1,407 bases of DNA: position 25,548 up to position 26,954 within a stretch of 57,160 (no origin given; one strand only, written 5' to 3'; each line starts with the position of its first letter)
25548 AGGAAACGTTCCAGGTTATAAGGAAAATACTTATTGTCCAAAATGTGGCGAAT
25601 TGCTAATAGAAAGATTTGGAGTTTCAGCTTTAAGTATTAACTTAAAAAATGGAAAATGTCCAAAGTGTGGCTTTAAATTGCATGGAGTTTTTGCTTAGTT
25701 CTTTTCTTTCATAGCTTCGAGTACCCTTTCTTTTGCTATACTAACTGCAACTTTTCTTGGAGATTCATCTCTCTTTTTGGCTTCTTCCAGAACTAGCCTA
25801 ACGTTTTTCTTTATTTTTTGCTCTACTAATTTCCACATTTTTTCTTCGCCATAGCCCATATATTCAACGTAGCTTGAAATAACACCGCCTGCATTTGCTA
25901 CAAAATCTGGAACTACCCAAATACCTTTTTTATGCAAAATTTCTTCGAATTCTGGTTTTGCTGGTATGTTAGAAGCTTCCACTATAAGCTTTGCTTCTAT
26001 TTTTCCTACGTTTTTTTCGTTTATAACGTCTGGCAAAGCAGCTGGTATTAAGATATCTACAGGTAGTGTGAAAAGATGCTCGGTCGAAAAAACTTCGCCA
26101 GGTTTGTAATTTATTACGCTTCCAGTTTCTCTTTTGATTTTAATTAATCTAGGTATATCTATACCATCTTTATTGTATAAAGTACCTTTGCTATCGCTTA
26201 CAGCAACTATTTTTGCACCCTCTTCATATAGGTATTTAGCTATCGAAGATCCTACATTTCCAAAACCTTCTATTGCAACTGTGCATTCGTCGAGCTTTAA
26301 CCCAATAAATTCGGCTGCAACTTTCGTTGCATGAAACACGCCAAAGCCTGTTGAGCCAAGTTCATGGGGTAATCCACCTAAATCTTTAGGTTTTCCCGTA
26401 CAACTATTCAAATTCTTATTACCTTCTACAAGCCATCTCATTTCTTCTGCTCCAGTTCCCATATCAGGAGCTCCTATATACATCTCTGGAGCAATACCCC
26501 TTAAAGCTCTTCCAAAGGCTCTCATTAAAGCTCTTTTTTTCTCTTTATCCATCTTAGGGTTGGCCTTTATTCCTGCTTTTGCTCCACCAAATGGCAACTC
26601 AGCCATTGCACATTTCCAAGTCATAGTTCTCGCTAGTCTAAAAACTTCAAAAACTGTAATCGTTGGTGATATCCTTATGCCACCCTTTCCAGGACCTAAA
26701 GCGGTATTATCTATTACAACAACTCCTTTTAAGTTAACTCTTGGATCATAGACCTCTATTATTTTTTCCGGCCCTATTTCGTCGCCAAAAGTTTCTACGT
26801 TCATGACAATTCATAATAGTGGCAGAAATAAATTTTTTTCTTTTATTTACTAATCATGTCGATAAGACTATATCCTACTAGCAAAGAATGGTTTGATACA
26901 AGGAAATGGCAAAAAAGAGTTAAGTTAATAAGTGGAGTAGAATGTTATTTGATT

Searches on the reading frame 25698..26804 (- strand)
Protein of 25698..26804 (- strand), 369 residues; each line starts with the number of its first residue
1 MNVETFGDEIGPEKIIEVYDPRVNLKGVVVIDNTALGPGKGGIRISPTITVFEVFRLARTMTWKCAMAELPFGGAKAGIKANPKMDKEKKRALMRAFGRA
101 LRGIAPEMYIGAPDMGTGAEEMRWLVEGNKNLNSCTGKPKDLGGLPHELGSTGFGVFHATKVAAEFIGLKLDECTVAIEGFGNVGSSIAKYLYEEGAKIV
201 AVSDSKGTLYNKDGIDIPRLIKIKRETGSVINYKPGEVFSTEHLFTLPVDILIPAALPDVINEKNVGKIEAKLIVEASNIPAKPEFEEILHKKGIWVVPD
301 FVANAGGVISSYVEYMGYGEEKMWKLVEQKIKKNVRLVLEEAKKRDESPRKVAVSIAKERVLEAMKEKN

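Call 61: search_protein_families(library=pfam, proteins=[window:25698-26804:-], max_evalue=0.00001)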
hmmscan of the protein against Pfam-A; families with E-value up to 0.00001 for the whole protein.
window:25698-26804:- (369 aa): 2 families
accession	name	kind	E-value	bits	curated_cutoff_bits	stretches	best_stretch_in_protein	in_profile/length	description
PF00208.27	ELFV_dehydrog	-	2.4e-61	208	23.4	1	143-367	1-239/241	Glutamate/Leucine/Phenylalanine/Valine dehydrogenase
PF02812.23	ELFV_dehydrog_N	-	7.2e-29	100.6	25.3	1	24-127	20-125/129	Glu/Leu/Phe/Val dehydrogenase, dimerisation domain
